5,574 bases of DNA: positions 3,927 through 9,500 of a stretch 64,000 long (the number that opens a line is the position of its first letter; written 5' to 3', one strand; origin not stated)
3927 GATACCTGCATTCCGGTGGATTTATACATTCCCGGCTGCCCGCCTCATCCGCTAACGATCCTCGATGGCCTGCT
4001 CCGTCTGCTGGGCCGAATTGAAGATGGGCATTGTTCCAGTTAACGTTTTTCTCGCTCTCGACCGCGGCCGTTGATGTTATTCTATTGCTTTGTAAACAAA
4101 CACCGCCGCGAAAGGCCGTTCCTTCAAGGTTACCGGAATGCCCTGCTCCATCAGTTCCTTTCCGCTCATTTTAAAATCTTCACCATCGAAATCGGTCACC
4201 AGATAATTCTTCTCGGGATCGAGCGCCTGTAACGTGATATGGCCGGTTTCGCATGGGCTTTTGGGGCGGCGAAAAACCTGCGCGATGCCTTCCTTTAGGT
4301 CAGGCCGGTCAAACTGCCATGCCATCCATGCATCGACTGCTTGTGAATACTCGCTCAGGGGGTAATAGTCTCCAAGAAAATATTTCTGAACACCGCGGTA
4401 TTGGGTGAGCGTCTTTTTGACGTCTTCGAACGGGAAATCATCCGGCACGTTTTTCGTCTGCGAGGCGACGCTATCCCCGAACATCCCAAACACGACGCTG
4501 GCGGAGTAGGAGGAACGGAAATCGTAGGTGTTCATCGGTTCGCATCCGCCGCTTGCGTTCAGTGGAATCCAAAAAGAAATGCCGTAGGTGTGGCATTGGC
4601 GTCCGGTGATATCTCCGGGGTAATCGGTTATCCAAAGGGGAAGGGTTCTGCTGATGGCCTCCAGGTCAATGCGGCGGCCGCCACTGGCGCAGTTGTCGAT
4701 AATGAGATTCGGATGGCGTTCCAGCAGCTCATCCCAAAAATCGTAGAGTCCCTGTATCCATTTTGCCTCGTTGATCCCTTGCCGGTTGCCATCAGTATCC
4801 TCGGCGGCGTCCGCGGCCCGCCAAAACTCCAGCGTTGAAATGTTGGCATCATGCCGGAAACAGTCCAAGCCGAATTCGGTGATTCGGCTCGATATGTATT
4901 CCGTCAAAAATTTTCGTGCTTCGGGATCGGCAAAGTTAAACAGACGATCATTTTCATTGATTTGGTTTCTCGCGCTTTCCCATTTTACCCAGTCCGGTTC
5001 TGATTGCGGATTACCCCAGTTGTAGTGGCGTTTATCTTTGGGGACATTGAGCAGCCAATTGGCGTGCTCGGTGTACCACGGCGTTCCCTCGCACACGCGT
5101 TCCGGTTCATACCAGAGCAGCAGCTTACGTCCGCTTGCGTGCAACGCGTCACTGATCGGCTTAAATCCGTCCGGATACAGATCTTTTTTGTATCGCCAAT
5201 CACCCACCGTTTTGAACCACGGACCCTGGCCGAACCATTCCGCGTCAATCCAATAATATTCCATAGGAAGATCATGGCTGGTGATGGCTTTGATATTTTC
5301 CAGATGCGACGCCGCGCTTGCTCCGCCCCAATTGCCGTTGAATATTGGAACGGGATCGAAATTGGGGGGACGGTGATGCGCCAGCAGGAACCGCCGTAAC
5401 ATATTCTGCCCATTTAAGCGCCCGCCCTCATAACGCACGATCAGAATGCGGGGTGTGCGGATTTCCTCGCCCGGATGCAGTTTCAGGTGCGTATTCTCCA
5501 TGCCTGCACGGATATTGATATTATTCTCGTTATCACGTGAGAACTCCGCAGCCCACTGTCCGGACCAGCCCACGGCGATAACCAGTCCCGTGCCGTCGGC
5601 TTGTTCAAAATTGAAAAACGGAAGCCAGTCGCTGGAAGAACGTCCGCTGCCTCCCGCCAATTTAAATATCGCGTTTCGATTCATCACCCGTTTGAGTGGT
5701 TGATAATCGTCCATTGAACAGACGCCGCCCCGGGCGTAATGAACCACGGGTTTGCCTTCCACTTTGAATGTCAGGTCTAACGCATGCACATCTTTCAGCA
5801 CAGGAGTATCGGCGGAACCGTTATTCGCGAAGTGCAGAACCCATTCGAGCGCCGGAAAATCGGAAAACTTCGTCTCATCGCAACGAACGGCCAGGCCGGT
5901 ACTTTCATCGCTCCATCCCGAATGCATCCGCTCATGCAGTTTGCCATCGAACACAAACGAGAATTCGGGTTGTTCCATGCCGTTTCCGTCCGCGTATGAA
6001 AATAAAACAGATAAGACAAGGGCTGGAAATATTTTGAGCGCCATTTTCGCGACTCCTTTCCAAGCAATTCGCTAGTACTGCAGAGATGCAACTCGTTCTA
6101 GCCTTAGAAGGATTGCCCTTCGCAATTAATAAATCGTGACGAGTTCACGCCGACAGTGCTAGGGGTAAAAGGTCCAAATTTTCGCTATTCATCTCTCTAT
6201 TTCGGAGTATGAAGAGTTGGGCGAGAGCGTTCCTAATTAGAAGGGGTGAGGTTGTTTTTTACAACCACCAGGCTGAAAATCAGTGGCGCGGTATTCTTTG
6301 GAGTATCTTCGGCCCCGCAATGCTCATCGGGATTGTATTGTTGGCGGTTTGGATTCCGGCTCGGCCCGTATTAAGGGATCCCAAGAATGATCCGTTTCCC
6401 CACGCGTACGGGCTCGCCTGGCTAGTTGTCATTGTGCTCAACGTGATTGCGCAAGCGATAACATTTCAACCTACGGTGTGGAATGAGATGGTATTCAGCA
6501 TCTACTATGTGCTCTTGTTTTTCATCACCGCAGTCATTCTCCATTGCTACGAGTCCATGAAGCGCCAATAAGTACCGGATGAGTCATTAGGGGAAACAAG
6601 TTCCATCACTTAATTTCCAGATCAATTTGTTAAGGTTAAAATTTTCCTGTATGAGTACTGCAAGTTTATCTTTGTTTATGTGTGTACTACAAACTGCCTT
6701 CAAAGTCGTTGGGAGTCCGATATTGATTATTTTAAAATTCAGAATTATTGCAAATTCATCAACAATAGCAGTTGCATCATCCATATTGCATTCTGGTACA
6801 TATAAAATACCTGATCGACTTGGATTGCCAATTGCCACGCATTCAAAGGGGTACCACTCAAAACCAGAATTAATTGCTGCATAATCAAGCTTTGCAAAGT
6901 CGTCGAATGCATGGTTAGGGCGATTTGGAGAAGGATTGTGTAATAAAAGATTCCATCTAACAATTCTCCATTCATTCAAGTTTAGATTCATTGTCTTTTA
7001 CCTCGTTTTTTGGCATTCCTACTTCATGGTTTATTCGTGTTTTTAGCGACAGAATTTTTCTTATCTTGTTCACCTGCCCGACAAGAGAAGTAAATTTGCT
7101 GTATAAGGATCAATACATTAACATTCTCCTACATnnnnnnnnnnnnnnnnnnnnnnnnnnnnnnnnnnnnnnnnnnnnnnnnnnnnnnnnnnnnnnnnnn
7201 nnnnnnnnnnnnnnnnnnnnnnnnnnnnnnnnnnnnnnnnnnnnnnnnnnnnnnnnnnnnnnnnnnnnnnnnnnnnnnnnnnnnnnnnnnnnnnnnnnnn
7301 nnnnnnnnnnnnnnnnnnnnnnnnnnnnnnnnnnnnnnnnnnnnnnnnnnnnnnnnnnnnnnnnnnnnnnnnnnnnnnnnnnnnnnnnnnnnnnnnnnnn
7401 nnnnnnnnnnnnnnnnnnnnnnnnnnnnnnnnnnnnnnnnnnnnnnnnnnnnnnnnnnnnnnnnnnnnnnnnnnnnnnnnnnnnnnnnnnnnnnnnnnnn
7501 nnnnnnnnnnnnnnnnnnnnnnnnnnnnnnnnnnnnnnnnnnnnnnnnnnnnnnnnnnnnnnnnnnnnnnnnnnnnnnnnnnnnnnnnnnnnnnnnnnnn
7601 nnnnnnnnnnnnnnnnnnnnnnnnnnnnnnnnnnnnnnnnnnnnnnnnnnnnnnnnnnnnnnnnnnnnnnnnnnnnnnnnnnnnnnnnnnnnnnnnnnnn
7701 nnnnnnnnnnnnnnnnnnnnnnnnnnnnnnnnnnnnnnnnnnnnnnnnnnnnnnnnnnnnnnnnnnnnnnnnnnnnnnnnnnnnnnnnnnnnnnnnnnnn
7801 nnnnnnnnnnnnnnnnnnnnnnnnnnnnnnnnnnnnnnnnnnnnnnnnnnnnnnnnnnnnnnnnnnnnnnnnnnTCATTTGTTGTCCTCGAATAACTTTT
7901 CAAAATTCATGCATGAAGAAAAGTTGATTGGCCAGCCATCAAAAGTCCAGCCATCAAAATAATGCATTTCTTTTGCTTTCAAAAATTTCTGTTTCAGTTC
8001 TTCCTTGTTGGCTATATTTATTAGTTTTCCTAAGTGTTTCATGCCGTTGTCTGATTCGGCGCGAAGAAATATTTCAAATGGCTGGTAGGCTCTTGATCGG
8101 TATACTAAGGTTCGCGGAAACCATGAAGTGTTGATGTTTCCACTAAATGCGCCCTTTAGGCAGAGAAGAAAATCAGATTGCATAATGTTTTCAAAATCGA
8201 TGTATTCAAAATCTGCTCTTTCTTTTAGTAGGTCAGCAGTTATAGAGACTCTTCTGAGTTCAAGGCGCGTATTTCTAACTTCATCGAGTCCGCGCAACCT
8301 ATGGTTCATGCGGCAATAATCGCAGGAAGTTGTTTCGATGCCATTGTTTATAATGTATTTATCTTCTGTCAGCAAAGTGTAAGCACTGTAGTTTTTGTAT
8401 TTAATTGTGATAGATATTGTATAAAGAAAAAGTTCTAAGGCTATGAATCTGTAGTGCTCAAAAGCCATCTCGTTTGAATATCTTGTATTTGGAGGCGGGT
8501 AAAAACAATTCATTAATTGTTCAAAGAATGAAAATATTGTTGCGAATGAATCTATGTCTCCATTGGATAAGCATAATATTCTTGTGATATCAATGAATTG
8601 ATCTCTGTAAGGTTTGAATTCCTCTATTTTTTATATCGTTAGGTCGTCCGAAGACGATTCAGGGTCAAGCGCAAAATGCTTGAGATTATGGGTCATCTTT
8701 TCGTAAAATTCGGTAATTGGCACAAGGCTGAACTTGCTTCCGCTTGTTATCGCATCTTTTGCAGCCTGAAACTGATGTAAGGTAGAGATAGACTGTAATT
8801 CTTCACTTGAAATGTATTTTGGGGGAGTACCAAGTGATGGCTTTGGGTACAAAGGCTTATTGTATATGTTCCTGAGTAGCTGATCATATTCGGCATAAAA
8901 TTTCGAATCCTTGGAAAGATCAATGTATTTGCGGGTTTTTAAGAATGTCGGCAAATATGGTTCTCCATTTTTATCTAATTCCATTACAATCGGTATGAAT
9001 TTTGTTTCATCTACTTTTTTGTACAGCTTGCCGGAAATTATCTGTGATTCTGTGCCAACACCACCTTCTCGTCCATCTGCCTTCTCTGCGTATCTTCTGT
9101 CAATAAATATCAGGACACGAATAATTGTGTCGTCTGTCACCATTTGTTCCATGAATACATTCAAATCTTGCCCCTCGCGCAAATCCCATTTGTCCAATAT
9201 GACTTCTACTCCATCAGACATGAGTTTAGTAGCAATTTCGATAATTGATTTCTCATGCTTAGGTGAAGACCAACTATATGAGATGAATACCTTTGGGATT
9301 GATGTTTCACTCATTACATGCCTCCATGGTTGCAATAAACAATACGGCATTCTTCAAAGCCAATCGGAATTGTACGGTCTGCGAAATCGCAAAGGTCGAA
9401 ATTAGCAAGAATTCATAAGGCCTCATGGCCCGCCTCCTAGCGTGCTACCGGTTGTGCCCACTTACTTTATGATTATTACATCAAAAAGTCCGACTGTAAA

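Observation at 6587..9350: AT-rich SEFIR/TIR-led operon with a translationally coupled single-pass membrane protein: candidate uncharacterised anti-phage system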

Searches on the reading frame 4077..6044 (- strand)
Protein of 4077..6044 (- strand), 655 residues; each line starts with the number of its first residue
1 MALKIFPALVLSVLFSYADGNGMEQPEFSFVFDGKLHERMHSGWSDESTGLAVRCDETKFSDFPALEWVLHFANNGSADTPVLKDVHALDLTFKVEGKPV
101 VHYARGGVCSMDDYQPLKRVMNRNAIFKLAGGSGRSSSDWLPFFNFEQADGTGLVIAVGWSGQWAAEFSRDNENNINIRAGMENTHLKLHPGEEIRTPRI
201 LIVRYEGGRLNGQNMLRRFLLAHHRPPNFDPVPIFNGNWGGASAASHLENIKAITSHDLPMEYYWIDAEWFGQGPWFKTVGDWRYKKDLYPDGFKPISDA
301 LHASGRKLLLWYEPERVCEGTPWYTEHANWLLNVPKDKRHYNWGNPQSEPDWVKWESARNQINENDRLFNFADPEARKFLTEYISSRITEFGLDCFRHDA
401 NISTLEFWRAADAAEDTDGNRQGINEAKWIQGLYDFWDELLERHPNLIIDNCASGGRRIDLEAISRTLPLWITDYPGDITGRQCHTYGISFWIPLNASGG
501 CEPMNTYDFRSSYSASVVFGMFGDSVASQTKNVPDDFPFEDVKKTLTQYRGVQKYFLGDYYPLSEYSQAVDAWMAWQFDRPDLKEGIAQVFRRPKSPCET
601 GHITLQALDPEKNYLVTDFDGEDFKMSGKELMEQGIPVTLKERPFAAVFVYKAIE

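Call 3: search_protein_families(library=pfam, proteins=[window:4077-6044:-], max_evalue=0.1)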
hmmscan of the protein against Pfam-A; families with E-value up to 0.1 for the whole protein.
window:4077-6044:- (655 aa): 5 families
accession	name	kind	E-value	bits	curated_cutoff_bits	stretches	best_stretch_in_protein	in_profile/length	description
PF02065.24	Melibiase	-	9.7e-28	97.6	27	2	348-499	138-284/347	Melibiase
PF01055.32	Glyco_hydro_31_2nd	-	1e-09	38.6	23.5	1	243-412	20-168/328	Glycosyl hydrolases family 31 TIM-barrel domain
PF16874.11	Glyco_hydro_36C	-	2.1e-09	38.1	27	1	573-648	1-73/77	Glycosyl hydrolase family 36 C-terminal domain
PF16875.11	Glyco_hydro_36N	-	0.014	15.3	27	1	126-187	182-248/253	Glycosyl hydrolase family 36 N-terminal domain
PF13454.12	NAD_binding_9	-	0.023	15.1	21.8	1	312-400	30-114/155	FAD-NAD(P)-binding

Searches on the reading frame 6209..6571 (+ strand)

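Call 3: search_protein_families(library=pfam, proteins=[window:6209-6571:+], max_evalue=0.1)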
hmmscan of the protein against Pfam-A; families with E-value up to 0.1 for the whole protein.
window:6209-6571:+ (120 aa): 1 family
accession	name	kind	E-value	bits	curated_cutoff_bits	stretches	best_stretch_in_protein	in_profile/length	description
PF03006.26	HlyIII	-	0.0036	17.4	26.2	1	15-113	95-190/224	Haemolysin-III related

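Call 4: search_protein_families(library=padloc, proteins=[window:6209-6571:+], max_evalue=0.1)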
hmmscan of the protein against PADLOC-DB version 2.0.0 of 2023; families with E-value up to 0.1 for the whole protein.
window:6209-6571:+ (120 aa): 0 families

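Call 5: search_protein_families(library=ncbifam, proteins=[window:6209-6571:+], max_evalue=0.1)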
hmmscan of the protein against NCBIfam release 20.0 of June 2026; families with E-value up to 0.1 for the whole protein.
window:6209-6571:+ (120 aa): 0 families

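Call 33: search_protein_families(library=phrogs, proteins=[window:6209-6571:+], max_evalue=0.01)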
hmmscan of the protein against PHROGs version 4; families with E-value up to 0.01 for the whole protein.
window:6209-6571:+ (120 aa): 0 families

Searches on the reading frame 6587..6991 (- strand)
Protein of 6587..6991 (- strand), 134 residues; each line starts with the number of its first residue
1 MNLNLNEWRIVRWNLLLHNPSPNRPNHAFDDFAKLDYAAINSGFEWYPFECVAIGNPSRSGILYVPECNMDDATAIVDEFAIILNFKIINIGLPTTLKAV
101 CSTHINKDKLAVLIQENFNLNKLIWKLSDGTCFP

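Call 3: search_protein_families(library=pfam, proteins=[window:6587-6991:-], max_evalue=0.1)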
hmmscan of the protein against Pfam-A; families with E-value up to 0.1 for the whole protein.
window:6587-6991:- (134 aa): 0 families

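Call 4: search_protein_families(library=padloc, proteins=[window:6587-6991:-], max_evalue=0.1)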
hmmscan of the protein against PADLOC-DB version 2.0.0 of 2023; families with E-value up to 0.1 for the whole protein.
window:6587-6991:- (134 aa): 0 families

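Call 5: search_protein_families(library=ncbifam, proteins=[window:6587-6991:-], max_evalue=0.1)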
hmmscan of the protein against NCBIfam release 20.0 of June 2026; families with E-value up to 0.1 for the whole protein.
window:6587-6991:- (134 aa): 0 families

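Call 12: find_homologous_proteins(query=window:6590-6991:-, max_evalue=0.001)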
Query window:6590-6991:- (134 aa): 1 proteins with E <= 0.001 among 5 candidates.
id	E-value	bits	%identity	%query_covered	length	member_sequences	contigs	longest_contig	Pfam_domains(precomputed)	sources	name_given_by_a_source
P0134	1.4e-87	309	100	100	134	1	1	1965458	-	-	-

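Call 33: search_protein_families(library=phrogs, proteins=[window:6587-6991:-], max_evalue=0.01)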
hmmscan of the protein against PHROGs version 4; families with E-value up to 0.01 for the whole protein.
window:6587-6991:- (134 aa): 0 families

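Call 57: search_solved_structures(query=window:6590-6991:-, max_evalue=1)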
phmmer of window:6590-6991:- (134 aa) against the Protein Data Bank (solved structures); distinct sequences matched with E-value up to 1: 3.
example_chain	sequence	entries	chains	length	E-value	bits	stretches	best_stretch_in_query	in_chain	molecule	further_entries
2mum_A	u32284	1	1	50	0.036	17.2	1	40-70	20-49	Chromatin modification-related protein YNG2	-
4yer_A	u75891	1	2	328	0.29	14.3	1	63-104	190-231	ABC transporter ATP-binding protein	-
7vvu_V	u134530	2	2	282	0.36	14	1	41-71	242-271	Chromatin modification-related protein YNG2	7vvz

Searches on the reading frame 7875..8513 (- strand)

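Call 3: search_protein_families(library=pfam, proteins=[window:7875-8513:-], max_evalue=0.1)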
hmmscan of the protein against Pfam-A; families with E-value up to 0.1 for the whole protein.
window:7875-8513:- (212 aa): 0 families

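Call 4: search_protein_families(library=padloc, proteins=[window:7875-8513:-], max_evalue=0.1)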
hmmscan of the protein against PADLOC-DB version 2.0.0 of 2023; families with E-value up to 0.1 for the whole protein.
window:7875-8513:- (212 aa): 1 family
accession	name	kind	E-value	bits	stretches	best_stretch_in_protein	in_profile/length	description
PDLC03957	bSEFIR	-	6.2e-14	50.6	1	23-203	268-378/412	-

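Call 5: search_protein_families(library=ncbifam, proteins=[window:7875-8513:-], max_evalue=0.1)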
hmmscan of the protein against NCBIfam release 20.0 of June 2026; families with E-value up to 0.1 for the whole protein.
window:7875-8513:- (212 aa): 0 families

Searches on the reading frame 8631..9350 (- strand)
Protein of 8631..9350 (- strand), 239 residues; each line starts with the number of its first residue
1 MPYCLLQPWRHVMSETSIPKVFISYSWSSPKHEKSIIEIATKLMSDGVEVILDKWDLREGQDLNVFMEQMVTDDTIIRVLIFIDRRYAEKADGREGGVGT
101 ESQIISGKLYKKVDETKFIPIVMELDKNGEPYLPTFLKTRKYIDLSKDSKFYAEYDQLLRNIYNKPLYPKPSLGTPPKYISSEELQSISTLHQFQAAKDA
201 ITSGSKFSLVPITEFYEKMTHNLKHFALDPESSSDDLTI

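Call 3: search_protein_families(library=pfam, proteins=[window:8631-9350:-], max_evalue=0.1)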
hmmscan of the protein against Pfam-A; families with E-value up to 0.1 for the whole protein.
window:8631-9350:- (239 aa): 2 families
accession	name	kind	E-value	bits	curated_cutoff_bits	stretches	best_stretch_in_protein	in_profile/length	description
PF13676.11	TIR_2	-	1.8e-17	64.4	28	1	21-159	1-122/122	TIR domain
PF08357.16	SEFIR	-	2.6e-17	63.9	23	1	19-137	1-119/150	SEFIR domain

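Call 4: search_protein_families(library=padloc, proteins=[window:8631-9350:-], max_evalue=0.1)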
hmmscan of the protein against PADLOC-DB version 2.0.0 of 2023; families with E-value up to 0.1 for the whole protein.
window:8631-9350:- (239 aa): 5 families
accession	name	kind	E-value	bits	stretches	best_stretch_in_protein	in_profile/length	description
PDLC03957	bSEFIR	-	1.6e-87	293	1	12-232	31-232/412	-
PDLC02421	Aga_TIR-PNTD1-PNTD2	-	9.7e-05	19.6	1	20-147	5-119/430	Class I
PDLC02403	Aga_TIR-PNTD1-PNTD2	-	0.00059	17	1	21-148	5-119/443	Class I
PDLC02012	SAVED5--SAVED_TIR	-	0.0041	14.3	1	19-62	14-53/404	-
PDLC05062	PDC-S66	-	0.028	11.9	1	20-64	150-192/282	-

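Call 5: search_protein_families(library=ncbifam, proteins=[window:8631-9350:-], max_evalue=0.1)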
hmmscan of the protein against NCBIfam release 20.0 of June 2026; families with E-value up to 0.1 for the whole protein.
window:8631-9350:- (239 aa): 0 families
